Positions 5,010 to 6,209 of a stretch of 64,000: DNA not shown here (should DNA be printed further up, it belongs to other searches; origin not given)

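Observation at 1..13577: All-exported eight-gene envelope locus with no cytoplasmic partner: candidate undescribed surface secretion/assembly system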

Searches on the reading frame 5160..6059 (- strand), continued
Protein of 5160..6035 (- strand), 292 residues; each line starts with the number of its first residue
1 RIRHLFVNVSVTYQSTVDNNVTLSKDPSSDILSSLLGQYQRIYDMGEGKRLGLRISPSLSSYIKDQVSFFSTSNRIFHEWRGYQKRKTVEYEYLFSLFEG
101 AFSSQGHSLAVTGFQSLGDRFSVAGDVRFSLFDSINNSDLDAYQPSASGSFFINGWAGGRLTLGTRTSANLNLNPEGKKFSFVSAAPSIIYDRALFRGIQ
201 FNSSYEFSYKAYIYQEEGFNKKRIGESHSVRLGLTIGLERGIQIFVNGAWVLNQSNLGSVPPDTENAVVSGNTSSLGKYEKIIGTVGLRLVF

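Call 53: fold_search(model_id=the predicted structure, library=pdb)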
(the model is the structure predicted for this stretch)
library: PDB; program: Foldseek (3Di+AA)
matches with E <= 10: 1039; with E <= 0.001: 395
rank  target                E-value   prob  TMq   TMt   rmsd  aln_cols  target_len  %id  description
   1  2x9k                  1.6e-10  1.00  0.67  0.69   5.2       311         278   10  Structure of a E.coli porin (released 2011-01-26)
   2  2iwv_A                1.7e-10  1.00  0.68  0.70   4.8       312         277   10  Structure of the monomeric outer membrane porin OmpG in the open and closed conformation (released 2006-08-14)
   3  2wvp                  1.9e-10  1.00  0.60  0.66   5.7       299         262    9  Synthetically modified OmpG (released 2010-07-14)
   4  8wv0_B                2.8e-10  1.00  0.52  0.47   9.0       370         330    9  Outer membrane porin of Burkholderia pseudomallei (BpsOmp38) (released 2024-10-30)
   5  4v3g_B                6.4e-10  1.00  0.61  0.57   5.9       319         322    9  Crystal structure of CymA from Klebsiella oxytoca (released 2015-06-03)
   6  2fgq                  1.1e-09  1.00  0.53  0.47   9.7       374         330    9  High resolution X-ray structure of Omp32 in complex with malate (released 2006-01-31)
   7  8wv0_A                1.1e-09  1.00  0.52  0.47   9.0       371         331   10  Outer membrane porin of Burkholderia pseudomallei (BpsOmp38) (released 2024-10-30)
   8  5dl7                  1.5e-09  1.00  0.50  0.39   9.3       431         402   11  Crystal structure of Acinetobacter baumannii OccAB3 (released 2016-02-03)
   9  1e54_A                1.5e-09  1.00  0.54  0.48   7.6       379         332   10  Anion-selective porin from Comamonas acidovorans (released 2001-07-12)
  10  4d51                  1.6e-09  1.00  0.64  0.60   5.5       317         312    9  Crystal structure of CymA from Klebsiella oxytoca (released 2015-06-03)
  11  4v3g_A                1.6e-09  1.00  0.61  0.55   5.8       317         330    8  Crystal structure of CymA from Klebsiella oxytoca (released 2015-06-03)
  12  7q5c                  2.9e-09  1.00  0.63  0.71   5.1       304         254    9  Crystal structure of OmpG in space group 96 (released 2022-11-16)
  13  4v3h_A                3.7e-09  1.00  0.63  0.59   5.6       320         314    9  Crystal structure of CymA from Klebsiella oxytoca (released 2015-06-03)
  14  8jto                  4.8e-09  1.00  0.54  0.47   8.5       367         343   10  Outer membrane porin of Burkholderia pseudomallei (BpsOmp38) in complex with ceftazidime (released 2024-06-26)
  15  2r89_A                6.2e-09  1.00  0.54  0.45   7.9       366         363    6  Crystal structure of the long-chain fatty acid transporter FadL mutant delta N3 (released 2008-09-23)
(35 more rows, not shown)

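Call 55: find_encoding_contigs(protein=P0111, flank=10000, max_places=2)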
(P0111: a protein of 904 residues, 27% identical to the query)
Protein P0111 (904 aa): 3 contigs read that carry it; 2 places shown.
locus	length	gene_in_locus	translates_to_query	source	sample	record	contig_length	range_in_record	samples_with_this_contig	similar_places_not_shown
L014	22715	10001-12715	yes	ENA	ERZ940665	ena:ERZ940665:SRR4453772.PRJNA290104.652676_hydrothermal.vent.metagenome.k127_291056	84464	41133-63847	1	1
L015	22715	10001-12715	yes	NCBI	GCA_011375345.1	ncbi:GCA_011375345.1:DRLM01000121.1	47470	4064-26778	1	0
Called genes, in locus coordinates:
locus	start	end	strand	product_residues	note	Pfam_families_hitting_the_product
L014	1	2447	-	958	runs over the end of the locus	PF12705:PDDEXK_1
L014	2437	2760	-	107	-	PF12797:Fer4_2 (faint), PF12837:Fer4_6 (faint), PF14697:Fer4_21 (faint), PF13183:Fer4_8 (faint), PF12838:Fer4_7 (faint), PF13187:Fer4_9 (faint), PF00037:Fer4 (weak), PF11953:DUF3470, +1 more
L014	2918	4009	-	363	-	PF00005:ABC_tran, PF13304:AAA_21 (faint), PF03459:TOBE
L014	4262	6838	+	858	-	PF02861:Clp_N, PF13191:AAA_16 (weak), PF00004:AAA, PF17871:AAA_lid_9, PF00004:AAA, PF07724:AAA_2, PF07728:AAA_5, PF10431:ClpB_D2-small, +7 more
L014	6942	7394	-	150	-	PF13511:DUF4124 (weak)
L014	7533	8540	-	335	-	-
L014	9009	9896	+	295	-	-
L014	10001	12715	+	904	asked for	PF13414:TPR_11 (weak), PF13432:TPR_16, PF14559:TPR_19 (weak), PF07719:TPR_2 (weak), PF13432:TPR_16 (weak), PF13432:TPR_16 (weak), PF14559:TPR_19, PF13424:TPR_12, +24 more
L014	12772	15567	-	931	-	PF00330:Aconitase, PF00694:Aconitase_C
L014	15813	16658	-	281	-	PF00106:adh_short, PF08659:KR (weak), PF13460:NAD_binding_10 (weak), PF13561:adh_short_C2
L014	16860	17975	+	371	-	PF01264:Chorismate_synt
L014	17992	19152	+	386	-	PF03825:Nuc_H_symport, PF07690:MFS_1, PF12832:MFS_1_like, PF07690:MFS_1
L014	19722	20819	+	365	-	PF00990:GGDEF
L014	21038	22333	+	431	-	PF05697:Trigger_N, PF00254:FKBP_C, PF05698:Trigger_C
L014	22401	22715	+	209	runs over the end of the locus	PF00574:CLP_protease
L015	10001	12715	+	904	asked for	PF13414:TPR_11 (weak), PF13432:TPR_16, PF14559:TPR_19 (weak), PF07719:TPR_2 (weak), PF13432:TPR_16 (weak), PF13432:TPR_16 (weak), PF14559:TPR_19, PF13424:TPR_12, +24 more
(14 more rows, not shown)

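Call 56: find_encoding_contigs(protein=P0112, flank=10000, max_places=2)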
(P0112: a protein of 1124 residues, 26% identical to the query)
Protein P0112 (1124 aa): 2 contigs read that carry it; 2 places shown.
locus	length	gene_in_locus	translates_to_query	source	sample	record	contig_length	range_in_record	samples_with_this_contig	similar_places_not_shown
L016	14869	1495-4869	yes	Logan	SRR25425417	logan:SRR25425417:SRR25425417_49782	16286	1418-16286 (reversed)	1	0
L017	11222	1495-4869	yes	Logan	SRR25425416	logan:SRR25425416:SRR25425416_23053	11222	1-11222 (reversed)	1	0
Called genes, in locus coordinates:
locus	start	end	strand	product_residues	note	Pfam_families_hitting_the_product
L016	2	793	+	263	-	?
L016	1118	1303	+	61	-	-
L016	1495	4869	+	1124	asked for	PF00515:TPR_1 (faint), PF07719:TPR_2 (faint), PF13176:TPR_7 (faint), PF13181:TPR_8 (faint), PF13424:TPR_12 (faint), PF14559:TPR_19 (weak), PF13414:TPR_11 (weak), PF21033:RMD1-3 (weak), +9 more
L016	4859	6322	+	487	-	PF06980:DUF1302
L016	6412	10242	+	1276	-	PF13620:CarboxypepD_reg (faint), PF13715:CarbopepD_reg_2 (faint), PF13517:FG-GAP_3 (weak)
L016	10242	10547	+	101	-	PF01844:HNH, PF14279:HNH_5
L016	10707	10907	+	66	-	PF02597:ThiS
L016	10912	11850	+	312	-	PF00291:PALP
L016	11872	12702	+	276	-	PF00899:ThiF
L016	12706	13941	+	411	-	PF05810:NinF (weak), PF00291:PALP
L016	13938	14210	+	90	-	PF02597:ThiS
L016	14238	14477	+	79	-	PF09383:NIL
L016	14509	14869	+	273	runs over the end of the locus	PF00899:ThiF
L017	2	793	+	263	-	?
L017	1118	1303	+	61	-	-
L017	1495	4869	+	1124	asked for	PF00515:TPR_1 (faint), PF07719:TPR_2 (faint), PF13176:TPR_7 (faint), PF13181:TPR_8 (faint), PF13424:TPR_12 (faint), PF14559:TPR_19 (weak), PF13414:TPR_11 (weak), PF21033:RMD1-3 (weak), +9 more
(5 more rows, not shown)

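Call 57: find_encoding_contigs(protein=P0106, flank=10000, max_places=2)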
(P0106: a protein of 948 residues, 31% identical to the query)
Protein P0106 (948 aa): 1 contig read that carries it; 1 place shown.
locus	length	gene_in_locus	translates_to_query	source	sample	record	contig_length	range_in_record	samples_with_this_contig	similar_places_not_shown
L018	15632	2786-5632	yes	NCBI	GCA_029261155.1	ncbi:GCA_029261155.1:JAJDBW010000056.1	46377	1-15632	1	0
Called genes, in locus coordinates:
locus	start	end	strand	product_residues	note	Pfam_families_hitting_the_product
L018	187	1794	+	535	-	PF06980:DUF1302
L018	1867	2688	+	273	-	-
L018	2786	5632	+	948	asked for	PF13432:TPR_16 (weak), PF14559:TPR_19, PF13424:TPR_12 (weak), PF07719:TPR_2 (weak), PF13414:TPR_11, PF13432:TPR_16, PF13432:TPR_16, PF13432:TPR_16, +30 more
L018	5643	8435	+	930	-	-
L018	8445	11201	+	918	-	PF18911:PKD_4 (weak), PF22352:K319L-like_PKD (weak), PF13385:Laminin_G_3, PF01344:Kelch_1 (faint), PF13415:Beta-prop_FBX42 (faint), PF24681:Kelch_KLHDC2_KLHL20_DRC7, PF13418:Beta-prop_TYW4 (weak), PF24981:Beta-prop_ATRN-LZTR1, +1 more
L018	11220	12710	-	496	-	PF02696:SelO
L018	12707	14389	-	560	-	PF00881:Nitroreductase (weak)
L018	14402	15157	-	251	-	PF02596:DUF169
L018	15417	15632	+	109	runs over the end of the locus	-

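Call 78: search_protein_families(library=pfam, alignment_id=A4, max_evalue=5)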
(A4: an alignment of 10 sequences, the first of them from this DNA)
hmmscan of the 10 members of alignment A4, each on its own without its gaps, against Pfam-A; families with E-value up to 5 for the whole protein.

A. member 1, seq(290 aa): 1 family
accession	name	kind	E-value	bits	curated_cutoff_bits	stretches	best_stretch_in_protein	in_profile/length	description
PF22774.2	DNAJC11_beta-barrel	-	0.12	12.4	27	1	222-252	168-199/227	DNAJC11, beta-barrel domain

B. families by the number of members that match (of 10 scanned): 11 families
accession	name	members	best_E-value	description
PF13505.12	OMP_b-brl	2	0.0061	Outer membrane protein beta-barrel domain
PF13609.12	Porin_4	1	2.4e-07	Gram-negative porin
PF10082.15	BBP2_2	1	4.6e-05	Putative beta-barrel porin 2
PF04575.19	SlipAM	1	0.00036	Surface lipoprotein assembly modifier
PF01278.26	Omptin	1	0.0031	Omptin family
PF11383.14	DUF3187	1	0.034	Protein of unknown function (DUF3187)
PF16710.10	CTXphi_pIII-N1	1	0.074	N-terminal N1 domain of Vibrio phage CTXphi pIII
PF22774.2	DNAJC11_beta-barrel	1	0.12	DNAJC11, beta-barrel domain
PF24898.2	GGDEF_GdpP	1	0.2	Cyclic-di-AMP phosphodiesterase GdpP-like, GGDEF domain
PF05136.18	Phage_portal_2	1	0.26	Phage portal protein, lambda family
PF14412.12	AHH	1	0.26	A nuclease family of the HNH/ENDO VII superfamily with conserved AHH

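Call 79: search_protein_families(library=pfam, proteins=[P0113], max_evalue=0.05)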
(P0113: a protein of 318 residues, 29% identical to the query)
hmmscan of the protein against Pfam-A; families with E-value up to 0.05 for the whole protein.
P0113 (318 aa): 0 families

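Call 80: list_cluster_members(proteins=[P0111, P0107, P0109, P0110, P0112, P0106, P0113, P0104, P0105, P0094])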
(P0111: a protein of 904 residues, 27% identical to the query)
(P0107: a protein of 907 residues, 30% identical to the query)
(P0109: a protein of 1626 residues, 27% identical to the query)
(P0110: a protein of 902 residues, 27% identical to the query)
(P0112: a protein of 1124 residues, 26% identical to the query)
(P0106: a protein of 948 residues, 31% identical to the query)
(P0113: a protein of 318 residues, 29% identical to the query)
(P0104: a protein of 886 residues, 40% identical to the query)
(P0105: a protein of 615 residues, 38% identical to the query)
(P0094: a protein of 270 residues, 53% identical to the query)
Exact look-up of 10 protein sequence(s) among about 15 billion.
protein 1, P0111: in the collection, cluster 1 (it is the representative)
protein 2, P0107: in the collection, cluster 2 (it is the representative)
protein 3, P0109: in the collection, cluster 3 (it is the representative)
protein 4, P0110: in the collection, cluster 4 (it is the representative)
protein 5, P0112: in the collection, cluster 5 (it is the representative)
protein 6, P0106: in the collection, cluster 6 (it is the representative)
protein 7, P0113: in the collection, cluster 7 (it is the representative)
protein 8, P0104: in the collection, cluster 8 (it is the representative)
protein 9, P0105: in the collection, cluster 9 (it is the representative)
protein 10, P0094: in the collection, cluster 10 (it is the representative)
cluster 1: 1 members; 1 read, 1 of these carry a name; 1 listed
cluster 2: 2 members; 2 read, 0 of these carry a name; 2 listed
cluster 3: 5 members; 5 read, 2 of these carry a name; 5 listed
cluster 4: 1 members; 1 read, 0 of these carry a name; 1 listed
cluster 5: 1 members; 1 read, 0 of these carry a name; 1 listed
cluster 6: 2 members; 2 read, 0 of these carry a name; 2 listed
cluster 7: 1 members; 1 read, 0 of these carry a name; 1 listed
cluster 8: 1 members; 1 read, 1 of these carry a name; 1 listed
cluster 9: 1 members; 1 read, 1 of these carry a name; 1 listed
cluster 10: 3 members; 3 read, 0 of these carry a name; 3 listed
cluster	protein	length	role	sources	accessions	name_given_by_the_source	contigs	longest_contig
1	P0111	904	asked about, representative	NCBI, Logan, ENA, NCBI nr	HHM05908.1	MAG TPA: tetratricopeptide repeat protein [Gammaproteobacteria bacterium] | tetratricopeptide repeat protein [Gammaproteobacteria bacterium]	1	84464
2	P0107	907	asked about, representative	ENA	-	-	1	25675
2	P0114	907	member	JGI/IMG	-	-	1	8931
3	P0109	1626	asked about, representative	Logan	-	-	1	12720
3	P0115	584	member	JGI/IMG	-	cytochrome c-type biogenesis protein CcmH/NrfG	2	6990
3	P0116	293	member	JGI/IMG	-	hypothetical protein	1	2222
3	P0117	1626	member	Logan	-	-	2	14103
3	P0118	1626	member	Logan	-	-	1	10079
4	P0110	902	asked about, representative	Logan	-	-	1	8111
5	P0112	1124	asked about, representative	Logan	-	-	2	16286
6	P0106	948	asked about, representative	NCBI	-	-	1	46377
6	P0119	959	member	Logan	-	-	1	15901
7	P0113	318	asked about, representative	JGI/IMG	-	-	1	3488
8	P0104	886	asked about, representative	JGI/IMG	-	tetratricopeptide (TPR) repeat protein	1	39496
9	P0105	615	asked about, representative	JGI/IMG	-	tetratricopeptide (TPR) repeat protein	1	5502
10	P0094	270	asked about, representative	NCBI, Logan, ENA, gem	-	-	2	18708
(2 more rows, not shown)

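Call 85: search_protein_families(library=pfam, proteins=[L013:8861-10051:+, L013:10798-11610:+, L013:7600-8550:-, L014:7536-8540:-], max_evalue=0.001)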
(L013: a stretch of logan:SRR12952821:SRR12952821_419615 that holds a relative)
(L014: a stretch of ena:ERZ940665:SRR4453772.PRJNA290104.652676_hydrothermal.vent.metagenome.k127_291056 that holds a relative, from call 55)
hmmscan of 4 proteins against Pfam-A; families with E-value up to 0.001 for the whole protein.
L013:8861-10051:+ (397 aa): 0 families

L013:10798-11610:+ (271 aa): 2 families
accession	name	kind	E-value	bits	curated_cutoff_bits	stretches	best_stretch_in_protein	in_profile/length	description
PF17131.11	LolA_like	-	3.3e-40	138.1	30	1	81-269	3-184/184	Outer membrane lipoprotein-sorting protein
PF07044.18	DUF1329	-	0.00011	22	23.1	1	39-144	89-206/368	Protein of unknown function (DUF1329)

L013:7600-8550:- (317 aa): 0 families

L014:7536-8540:- (335 aa): 0 families
